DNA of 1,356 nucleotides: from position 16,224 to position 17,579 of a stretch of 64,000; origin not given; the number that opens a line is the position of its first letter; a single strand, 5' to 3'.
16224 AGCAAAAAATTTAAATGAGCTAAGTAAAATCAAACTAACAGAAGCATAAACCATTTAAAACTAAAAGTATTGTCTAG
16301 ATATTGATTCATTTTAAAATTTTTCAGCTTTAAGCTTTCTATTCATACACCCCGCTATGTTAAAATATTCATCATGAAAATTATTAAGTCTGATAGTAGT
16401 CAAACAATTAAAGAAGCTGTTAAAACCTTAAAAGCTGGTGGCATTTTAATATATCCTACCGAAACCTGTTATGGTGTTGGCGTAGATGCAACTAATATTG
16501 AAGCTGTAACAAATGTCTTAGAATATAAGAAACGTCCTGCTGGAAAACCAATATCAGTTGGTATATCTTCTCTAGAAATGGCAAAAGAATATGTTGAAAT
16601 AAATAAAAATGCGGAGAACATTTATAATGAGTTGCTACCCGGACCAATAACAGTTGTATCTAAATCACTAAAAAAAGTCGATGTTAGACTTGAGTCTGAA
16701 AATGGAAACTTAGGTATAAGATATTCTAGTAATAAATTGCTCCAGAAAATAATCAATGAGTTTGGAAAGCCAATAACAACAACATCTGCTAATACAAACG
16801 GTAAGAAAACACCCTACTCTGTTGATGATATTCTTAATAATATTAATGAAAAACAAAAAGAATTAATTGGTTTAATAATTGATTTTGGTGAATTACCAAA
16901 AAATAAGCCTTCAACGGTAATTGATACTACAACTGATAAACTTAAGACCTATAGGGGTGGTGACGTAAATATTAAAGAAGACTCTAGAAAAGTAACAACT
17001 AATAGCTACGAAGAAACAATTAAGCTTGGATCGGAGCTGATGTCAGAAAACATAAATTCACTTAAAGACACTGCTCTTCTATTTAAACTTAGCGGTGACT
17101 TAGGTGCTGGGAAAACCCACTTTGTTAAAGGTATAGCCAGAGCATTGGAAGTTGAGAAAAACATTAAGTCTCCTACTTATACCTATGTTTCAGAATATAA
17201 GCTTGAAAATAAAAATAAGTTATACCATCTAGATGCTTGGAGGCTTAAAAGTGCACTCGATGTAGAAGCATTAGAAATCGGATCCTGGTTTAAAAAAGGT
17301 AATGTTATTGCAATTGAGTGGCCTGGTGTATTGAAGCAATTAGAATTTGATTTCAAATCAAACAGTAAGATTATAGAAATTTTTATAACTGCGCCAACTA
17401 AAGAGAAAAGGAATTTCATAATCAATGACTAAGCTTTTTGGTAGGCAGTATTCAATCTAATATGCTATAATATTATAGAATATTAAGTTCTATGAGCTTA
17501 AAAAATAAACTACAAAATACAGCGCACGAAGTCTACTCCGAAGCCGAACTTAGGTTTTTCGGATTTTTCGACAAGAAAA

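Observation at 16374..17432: TsaC(YrdC)-TsaE(YjeE) fusion protein for t6A37 biosynthesis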

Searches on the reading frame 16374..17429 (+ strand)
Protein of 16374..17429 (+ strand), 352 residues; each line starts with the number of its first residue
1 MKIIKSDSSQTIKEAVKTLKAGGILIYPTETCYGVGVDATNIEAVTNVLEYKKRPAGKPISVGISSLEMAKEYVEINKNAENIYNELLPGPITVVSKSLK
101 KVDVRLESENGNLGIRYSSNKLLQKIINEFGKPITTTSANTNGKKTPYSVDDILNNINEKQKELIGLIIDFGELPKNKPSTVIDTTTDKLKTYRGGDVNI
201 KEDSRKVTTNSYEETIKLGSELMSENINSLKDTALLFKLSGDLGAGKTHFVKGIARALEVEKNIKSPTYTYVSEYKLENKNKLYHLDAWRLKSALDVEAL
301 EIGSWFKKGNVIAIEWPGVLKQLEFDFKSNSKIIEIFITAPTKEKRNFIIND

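Call 3: search_protein_families(library=pfam, proteins=[window:16374-17429:+], max_evalue=0.01)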
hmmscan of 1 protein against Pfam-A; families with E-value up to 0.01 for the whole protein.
window:16374-17429:+ (352 aa): 2 families
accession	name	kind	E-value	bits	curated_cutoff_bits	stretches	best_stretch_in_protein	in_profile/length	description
PF01300.24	Sua5_yciO_yrdC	-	1.2e-44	152.3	25.1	1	18-196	2-178/178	Telomere recombination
PF02367.23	TsaE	-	3.6e-29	101.8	26.6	1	210-346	2-126/128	Threonylcarbamoyl adenosine biosynthesis protein TsaE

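Call 4: search_protein_families(library=ncbifam, proteins=[window:16374-17429:+], max_evalue=0.01)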
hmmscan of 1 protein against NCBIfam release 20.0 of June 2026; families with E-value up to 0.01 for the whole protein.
window:16374-17429:+ (352 aa): 6 families
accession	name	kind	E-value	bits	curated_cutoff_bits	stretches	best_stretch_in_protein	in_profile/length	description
TIGR00057.1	TIGR00057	equivalog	2.4e-48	164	123.2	1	6-200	5-197/202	L-threonylcarbamoyladenylate synthase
TIGR00150.1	T6A_YjeE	equivalog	1.6e-25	89.5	60.1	1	215-319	8-106/135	tRNA (adenosine(37)-N6)-threonylcarbamoyltransferase complex ATPase subunit type 1 TsaE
NF007919.1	PRK10634.1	equivalog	2.9e-24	85.5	175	1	16-190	2-174/176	L-threonylcarbamoyladenylate synthase type 1 TsaC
NF007931.0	PRK10646.1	equivalog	5.7e-19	68.6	246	1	225-318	19-111/153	tRNA (adenosine(37)-N6)-threonylcarbamoyltransferase complex ATPase subunit type 1 TsaE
TIGR00143.1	hypF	equivalog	1.4e-10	40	466.1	1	7-158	189-339/741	carbamoyltransferase HypF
NF006505.0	PRK08939.1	equivalog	0.0072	15.6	228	0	227-283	150-203/306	primosomal protein DnaI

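Call 8: find_homologous_proteins(query=window:16374-17429:+, max_evalue=0.00001)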
Query window:16374-17429:+ (352 aa): 2032 proteins with E <= 0.00001 among 7525 candidates; the best 120 are listed.
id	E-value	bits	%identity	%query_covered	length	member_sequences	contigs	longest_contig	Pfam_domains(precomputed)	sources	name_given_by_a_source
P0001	9.4e-223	757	100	100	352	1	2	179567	PF01300.25,PF02367.24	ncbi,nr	ncbi:MAG: L-threonylcarbamoyladenylate synthase [Candidatus Dojkabacteria bacterium]|nr:L-threonylca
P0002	6.3e-120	419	56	99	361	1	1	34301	PF01300.25,PF02367.24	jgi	jgi:L-threonylcarbamoyladenylate synthase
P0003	4.3e-118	413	55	99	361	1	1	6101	PF01300.25,PF02367.24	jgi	jgi:L-threonylcarbamoyladenylate synthase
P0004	3.7e-117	409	58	92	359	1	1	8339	PF01300.25,PF02367.24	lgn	-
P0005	3.1e-116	406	56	98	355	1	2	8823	PF01300.25,PF02367.24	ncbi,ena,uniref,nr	ncbi:threonylcarbamoyl-AMP synthase [Candidatus Dojkabacteria bacterium]|uniref:L-threonylcarbamoyla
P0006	6.5e-116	405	57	95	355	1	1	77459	PF01300.25,PF02367.24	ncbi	-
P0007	1.2e-114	401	57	97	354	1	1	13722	PF01300.25,PF02367.24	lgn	-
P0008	2.1e-114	400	57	93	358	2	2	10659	PF01300.25,PF02367.24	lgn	-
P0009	1.9e-113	397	49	99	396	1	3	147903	PF01300.25,PF02367.24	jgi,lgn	-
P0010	2.0e-112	394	54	98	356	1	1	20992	PF01300.25,PF02367.24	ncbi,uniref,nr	ncbi:threonylcarbamoyl-AMP synthase [Candidatus Dojkabacteria bacterium]|uniref:L-threonylcarbamoyla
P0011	1.2e-111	391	55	95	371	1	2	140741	PF01300.25,PF02367.24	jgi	jgi:L-threonylcarbamoyladenylate synthase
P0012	1.3e-111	391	55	92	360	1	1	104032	PF01300.25,PF02367.24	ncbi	-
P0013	2.8e-111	390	56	96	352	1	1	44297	PF01300.25,PF02367.24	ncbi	-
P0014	6.3e-111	389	55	93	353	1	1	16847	PF01300.25,PF02367.24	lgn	-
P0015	1.1e-110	388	52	97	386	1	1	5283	PF01300.25,PF02367.24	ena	-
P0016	1.4e-110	388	56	93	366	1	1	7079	PF01300.25,PF02367.24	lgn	-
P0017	1.5e-110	388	56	95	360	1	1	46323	PF01300.25,PF02367.24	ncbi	ncbi:MAG: hypothetical protein Kow0081_1710 [Candidatus Dojkabacteria bacterium]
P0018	4.1e-110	386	51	93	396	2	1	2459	PF01300.25,PF02367.24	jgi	-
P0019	4.7e-110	386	55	93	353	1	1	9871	PF01300.25,PF02367.24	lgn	-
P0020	6.3e-110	386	52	98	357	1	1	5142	PF01300.25,PF02367.24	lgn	-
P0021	9.8e-110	385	54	96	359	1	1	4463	PF01300.25,PF02367.24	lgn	-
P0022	1.2e-109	385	54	95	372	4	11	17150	PF01300.25,PF02367.24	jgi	jgi:L-threonylcarbamoyladenylate synthase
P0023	1.3e-109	385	57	92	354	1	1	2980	PF01300.25,PF02367.24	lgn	-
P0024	1.5e-109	384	57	92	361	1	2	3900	PF01300.25,PF02367.24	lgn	-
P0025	1.9e-109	384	54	95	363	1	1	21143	PF01300.25,PF02367.24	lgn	-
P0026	3.5e-109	383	55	93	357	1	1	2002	PF01300.25,PF02367.24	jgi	-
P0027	3.9e-109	383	56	92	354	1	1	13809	PF01300.25,PF02367.24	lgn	-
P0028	1.3e-108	381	56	91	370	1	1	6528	PF01300.25,PF02367.24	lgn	-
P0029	2.9e-108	380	53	99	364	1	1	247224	PF01300.25,PF02367.24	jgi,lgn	-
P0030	4.5e-108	380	55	95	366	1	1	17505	PF01300.25,PF02367.24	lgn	-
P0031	7.7e-108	379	54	95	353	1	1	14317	PF01300.25,PF02367.24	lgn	-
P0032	9.9e-108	378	52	98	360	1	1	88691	PF01300.25,PF02367.24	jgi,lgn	jgi:L-threonylcarbamoyladenylate synthase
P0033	1.6e-107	378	56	92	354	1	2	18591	PF01300.25,PF02367.24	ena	-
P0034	1.9e-107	378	53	100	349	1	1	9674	PF01300.25,PF02367.24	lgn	-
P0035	2.0e-107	377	56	94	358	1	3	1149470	PF01300.25,PF02367.24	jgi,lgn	jgi:L-threonylcarbamoyladenylate synthase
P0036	2.1e-107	377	53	93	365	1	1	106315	PF01300.25,PF02367.24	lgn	-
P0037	6.0e-107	376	53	95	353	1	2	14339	PF01300.25,PF02367.24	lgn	-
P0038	6.9e-107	376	54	93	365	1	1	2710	PF01300.25,PF02367.24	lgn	-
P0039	7.0e-107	376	53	98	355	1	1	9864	PF01300.25,PF02367.24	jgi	-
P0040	8.4e-107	375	57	89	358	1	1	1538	PF01300.25,PF02367.24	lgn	-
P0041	1.7e-106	374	53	98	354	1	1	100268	PF01300.25,PF02367.24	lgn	-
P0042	3.1e-106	374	52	92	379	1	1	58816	PF01300.25,PF02367.24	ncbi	-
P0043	4.2e-106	373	52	93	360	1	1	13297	PF01300.25,PF02367.24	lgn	-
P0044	5.6e-106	373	51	94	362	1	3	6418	PF01300.25,PF02367.24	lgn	-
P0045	6.3e-106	373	54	93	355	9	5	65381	PF01300.25,PF02367.24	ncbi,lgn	-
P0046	8.6e-106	372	53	99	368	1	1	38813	PF01300.25,PF02367.24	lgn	-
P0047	1.7e-105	371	53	98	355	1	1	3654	PF01300.25,PF02367.24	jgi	-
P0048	1.8e-105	371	53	99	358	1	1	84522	PF01300.25,PF02367.24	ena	-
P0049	2.1e-105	371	54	100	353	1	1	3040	PF01300.25,PF02367.24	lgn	-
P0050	6.4e-105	369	55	95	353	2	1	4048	PF01300.25,PF02367.24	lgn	-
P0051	8.2e-105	369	52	93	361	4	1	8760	PF01300.25,PF02367.24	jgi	-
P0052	1.9e-104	368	54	94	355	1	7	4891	PF01300.25,PF02367.24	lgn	-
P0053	2.1e-104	368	56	92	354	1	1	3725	PF01300.25,PF02367.24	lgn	-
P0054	2.4e-104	367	56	93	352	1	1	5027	PF01300.25,PF02367.24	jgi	jgi:L-threonylcarbamoyladenylate synthase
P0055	2.5e-104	367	54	95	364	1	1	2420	PF01300.25,PF02367.24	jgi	jgi:L-threonylcarbamoyladenylate synthase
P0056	4.1e-104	367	53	92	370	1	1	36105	PF01300.25,PF02367.24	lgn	-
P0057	4.3e-104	367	53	91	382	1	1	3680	PF01300.25,PF02367.24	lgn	-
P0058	9.7e-104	365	50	98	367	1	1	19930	PF01300.25,PF02367.24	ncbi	ncbi:MAG: L-threonylcarbamoyladenylate synthase [Candidatus Dojkabacteria bacterium]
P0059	1.4e-103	365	56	93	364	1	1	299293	PF01300.25,PF02367.24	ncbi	ncbi:MAG: L-threonylcarbamoyladenylate synthase [Candidatus Dojkabacteria bacterium]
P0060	1.5e-103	365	51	100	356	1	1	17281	PF01300.25,PF02367.24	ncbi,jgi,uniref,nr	ncbi:threonylcarbamoyl-AMP synthase [Candidatus Dojkabacteria bacterium]|uniref:L-threonylcarbamoyla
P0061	3.4e-103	364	52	93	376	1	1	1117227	PF01300.25,PF02367.24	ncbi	-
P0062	4.9e-103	363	50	97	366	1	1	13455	PF01300.25,PF02367.24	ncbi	-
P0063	1.2e-102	362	50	99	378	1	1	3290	PF01300.25,PF02367.24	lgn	-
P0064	1.6e-102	361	50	99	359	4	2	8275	PF01300.25,PF02367.24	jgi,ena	-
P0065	2.8e-102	361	53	92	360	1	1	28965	PF01300.25,PF02367.24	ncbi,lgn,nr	ncbi:MAG: L-threonylcarbamoyladenylate synthase [Candidatus Dojkabacteria bacterium]|nr:L-threonylca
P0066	6.8e-102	359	50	99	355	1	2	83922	PF01300.25,PF02367.24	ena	-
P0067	1.2e-101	359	51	98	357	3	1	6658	PF01300.25,PF02367.24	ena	-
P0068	1.3e-101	358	53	93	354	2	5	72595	PF01300.25,PF02367.24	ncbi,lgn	-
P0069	1.3e-101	358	51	93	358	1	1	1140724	PF01300.25,PF02367.24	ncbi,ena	-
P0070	9.6e-101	356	52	93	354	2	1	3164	PF01300.25,PF02367.24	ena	-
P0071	1.1e-100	355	53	93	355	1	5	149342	PF01300.25,PF02367.24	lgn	-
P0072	3.6e-100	354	53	90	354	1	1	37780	PF01300.25,PF02367.24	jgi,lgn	-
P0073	3.7e-100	354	51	99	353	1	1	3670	PF01300.25,PF02367.24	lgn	-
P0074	4.6e-100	353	51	98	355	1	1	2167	PF01300.25,PF02367.24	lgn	-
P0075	7.3e-100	353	49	93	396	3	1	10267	PF01300.25,PF02367.24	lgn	-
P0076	9.0e-100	352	53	93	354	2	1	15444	PF01300.25,PF02367.24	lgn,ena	-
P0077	1.1e-99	352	51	93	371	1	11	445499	PF01300.25,PF02367.24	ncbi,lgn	-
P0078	1.4e-99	352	46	100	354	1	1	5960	PF01300.25,PF02367.24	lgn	-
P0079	2.9e-99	351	49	95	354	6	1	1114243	PF01300.25,PF02367.24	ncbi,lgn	-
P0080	6.4e-99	350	52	94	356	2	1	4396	PF01300.25,PF02367.24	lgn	-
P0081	9.4e-99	349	51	93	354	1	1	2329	PF01300.25,PF02367.24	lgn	-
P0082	1.2e-98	349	47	100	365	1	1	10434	PF01300.25,PF02367.24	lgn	-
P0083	1.5e-98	348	52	90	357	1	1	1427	PF01300.25,PF02367.24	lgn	-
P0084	1.6e-98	348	50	96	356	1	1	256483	PF01300.25,PF02367.24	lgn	-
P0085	5.7e-98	346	52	99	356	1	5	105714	PF01300.25,PF02367.24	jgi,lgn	jgi:L-threonylcarbamoyladenylate synthase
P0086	7.8e-98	346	50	93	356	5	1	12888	PF01300.25,PF02367.24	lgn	-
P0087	1.0e-97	346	49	96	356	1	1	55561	PF01300.25,PF02367.24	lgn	-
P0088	1.1e-97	346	48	98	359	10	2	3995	PF01300.25,PF02367.24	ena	-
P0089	1.5e-97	345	49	98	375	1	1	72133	PF01300.25,PF02367.24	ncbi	-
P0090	4.6e-97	343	49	91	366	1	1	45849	PF01300.25,PF02367.24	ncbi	ncbi:MAG: L-threonylcarbamoyladenylate synthase [Candidatus Dojkabacteria bacterium]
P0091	6.4e-97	343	50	96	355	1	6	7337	PF01300.25,PF02367.24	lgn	-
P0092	1.1e-96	342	49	98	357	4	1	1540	PF01300.25,PF02367.24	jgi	-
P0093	2.6e-96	341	51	95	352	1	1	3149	PF01300.25,PF02367.24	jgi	jgi:L-threonylcarbamoyladenylate synthase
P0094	7.5e-96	339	49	95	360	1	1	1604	PF01300.25,PF02367.24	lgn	-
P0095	1.2e-95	339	47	99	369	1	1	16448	PF01300.25,PF02367.24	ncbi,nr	ncbi:threonylcarbamoyl-AMP synthase [Candidatus Roizmanbacteria bacterium]|nr:threonylcarbamoyl-AMP 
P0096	1.3e-95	339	48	95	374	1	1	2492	PF01300.25,PF02367.24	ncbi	-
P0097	2.2e-95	338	48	98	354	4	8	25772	PF01300.25,PF02367.24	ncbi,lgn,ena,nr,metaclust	ncbi:MAG: Translation factor SUA5 [Candidatus Levybacteria bacterium GW2011_GWA2_40_8]|nr:MAG: Trans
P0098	2.3e-95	338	48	96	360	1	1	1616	PF01300.25,PF02367.24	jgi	jgi:L-threonylcarbamoyladenylate synthase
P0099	4.7e-95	337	49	96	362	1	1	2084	PF01300.25,PF02367.24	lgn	-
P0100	8.4e-95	336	48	96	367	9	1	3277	PF01300.25,PF02367.24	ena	-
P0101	9.8e-95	336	51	88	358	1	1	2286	PF01300.25,PF02367.24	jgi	jgi:L-threonylcarbamoyladenylate synthase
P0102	1.4e-94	335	48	96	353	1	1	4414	PF01300.25,PF02367.24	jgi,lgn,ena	-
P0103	1.7e-94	335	48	96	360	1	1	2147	PF01300.25,PF02367.24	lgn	-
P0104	2.1e-94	335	48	96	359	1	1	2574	PF01300.25,PF02367.24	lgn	-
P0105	2.3e-94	335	49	92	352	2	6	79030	PF01300.25,PF02367.24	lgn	-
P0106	2.3e-94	335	50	92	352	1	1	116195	PF01300.25,PF02367.24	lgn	-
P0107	5.1e-94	333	48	98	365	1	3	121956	PF01300.25,PF02367.24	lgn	-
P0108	5.8e-94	333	48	99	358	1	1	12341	PF01300.25,PF02367.24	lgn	-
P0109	2.3e-93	331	49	97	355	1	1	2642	PF01300.25,PF02367.24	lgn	-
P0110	7.6e-93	330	51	90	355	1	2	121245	PF01300.25,PF02367.24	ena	-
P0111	1.3e-92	329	48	96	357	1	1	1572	PF01300.25,PF02367.24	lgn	-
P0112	1.5e-92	329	48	96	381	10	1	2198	PF01300.25,PF02367.24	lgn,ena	-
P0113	2.0e-92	328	49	91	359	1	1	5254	PF01300.25,PF02367.24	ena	-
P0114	2.8e-92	328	46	96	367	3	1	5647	PF01300.25,PF02367.24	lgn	-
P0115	3.4e-92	327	46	96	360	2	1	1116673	PF01300.25,PF02367.24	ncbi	-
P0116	3.5e-92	327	47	97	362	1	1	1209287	PF01300.25,PF02367.24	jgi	jgi:L-threonylcarbamoyladenylate synthase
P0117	3.7e-92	327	47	100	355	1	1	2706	PF01300.25,PF02367.24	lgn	-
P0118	3.8e-92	327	49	95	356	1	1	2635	PF01300.25,PF02367.24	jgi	jgi:L-threonylcarbamoyladenylate synthase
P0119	4.2e-92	327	47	99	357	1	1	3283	PF01300.25,PF02367.24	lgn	-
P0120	5.5e-92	327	47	96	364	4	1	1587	PF01300.25,PF02367.24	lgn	-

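Call 14: find_encoding_contigs(protein=P0001, flank=10000, max_places=3)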
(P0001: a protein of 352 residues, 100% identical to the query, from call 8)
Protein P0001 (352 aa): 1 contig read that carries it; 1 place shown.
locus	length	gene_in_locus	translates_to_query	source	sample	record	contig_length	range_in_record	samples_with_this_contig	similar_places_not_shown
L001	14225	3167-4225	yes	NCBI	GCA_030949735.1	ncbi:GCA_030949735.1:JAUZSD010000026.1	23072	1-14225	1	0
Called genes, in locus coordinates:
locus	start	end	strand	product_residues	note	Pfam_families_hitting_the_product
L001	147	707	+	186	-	PF07690:MFS_1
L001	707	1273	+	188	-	PF05014:Nuc_deoxyrib_tr (weak)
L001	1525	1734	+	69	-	-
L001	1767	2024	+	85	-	-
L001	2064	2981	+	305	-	PF01070:FMN_dh, PF01645:Glu_synthase (weak)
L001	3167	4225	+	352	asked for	PF01300:Sua5_yciO_yrdC, PF02367:TsaE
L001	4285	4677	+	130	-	-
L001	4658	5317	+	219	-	-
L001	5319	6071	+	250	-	PF00561:Abhydrolase_1 (faint)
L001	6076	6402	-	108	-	-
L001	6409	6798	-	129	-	PF01996:F420_ligase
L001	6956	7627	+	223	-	-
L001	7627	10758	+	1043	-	PF13196:DUF4012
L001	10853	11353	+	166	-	PF03449:GreA_GreB_N, PF01272:GreA_GreB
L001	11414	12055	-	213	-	PF18920:DUF5671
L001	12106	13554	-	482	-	PF02934:GatB_N, PF02637:GatB_Yqey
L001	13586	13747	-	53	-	-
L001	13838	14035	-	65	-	-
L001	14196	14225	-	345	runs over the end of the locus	PF00579:tRNA-synt_1b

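Call 15: find_encoding_contigs(protein=P0061, flank=10000, max_places=2)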
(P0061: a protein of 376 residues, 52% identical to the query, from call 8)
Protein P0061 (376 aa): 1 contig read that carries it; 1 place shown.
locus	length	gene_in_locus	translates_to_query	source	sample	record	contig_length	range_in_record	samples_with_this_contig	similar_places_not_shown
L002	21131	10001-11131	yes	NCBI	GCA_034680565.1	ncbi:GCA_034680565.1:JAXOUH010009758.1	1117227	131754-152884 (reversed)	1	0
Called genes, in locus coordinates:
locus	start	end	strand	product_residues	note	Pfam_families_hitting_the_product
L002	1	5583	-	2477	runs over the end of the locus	PF00054:Laminin_G_1 (faint), PF02210:Laminin_G_2 (faint), PF13385:Laminin_G_3, PF04041:Glyco_hydro_130 (weak), PF13385:Laminin_G_3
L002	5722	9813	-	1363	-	PF02012:BNR (faint), PF15899:BNR_6 (faint), PF25852:DUF6242_C (faint)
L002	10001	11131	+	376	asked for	PF01300:Sua5_yciO_yrdC, PF02367:TsaE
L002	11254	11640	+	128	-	-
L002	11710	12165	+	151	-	-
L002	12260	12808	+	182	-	-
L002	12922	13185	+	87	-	PF01371:Trp_repressor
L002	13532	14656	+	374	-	PF11379:DUF3182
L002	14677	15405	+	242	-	PF24827:AstE_AspA_cat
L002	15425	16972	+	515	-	PF04073:tRNA_edit, PF00579:tRNA-synt_1b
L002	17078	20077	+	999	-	PF01757:Acyl_transf_3, PF07786:HGSNAT_cat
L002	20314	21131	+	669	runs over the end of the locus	PF13205:Big_5, PF13529:Peptidase_C39_2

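Call 16: find_encoding_contigs(protein=P0115, flank=10000, max_places=2)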
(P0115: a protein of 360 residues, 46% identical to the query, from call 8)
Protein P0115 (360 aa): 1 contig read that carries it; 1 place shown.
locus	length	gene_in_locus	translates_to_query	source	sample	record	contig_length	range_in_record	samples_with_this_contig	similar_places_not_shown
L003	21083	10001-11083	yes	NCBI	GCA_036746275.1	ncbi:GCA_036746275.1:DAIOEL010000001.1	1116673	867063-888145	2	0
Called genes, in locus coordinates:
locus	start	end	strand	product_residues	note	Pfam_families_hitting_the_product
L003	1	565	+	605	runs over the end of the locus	PF01807:Zn_ribbon_DnaG, PF08275:DNAG_N, PF01751:Toprim, PF13155:Toprim_2, PF13662:Toprim_4, PF10410:DnaB_bind (faint)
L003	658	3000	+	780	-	PF17854:FtsK_alpha, PF01580:FtsK_SpoIIIE, PF09397:FtsK_gamma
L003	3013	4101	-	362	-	-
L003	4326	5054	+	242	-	PF01978:TrmB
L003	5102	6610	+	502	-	PF13541:ChlI, PF00004:AAA (faint), PF00493:MCM (faint), PF00158:Sigma54_activat (faint), PF01078:Mg_chelatase, PF07726:AAA_3 (faint), PF07728:AAA_5, PF13335:Mg_chelatase_C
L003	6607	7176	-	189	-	PF01327:Pep_deformylase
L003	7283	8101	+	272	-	PF13277:YmdB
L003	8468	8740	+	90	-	PF00216:Bac_DNA_binding, PF18291:HU-HIG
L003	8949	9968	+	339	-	-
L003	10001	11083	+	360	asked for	PF01300:Sua5_yciO_yrdC, PF02367:TsaE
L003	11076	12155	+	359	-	PF00814:TsaD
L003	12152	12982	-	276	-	PF01149:Fapy_DNA_glyco, PF06831:H2TH, PF06827:zf-FPG_IleRS (weak)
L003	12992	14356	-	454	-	PF02403:Seryl_tRNA_N, PF00587:tRNA-synt_2b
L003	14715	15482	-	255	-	PF06560:GPI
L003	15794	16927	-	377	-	PF00226:DnaJ, PF01556:DnaJ_C, PF00684:DnaJ_CXXCXGXG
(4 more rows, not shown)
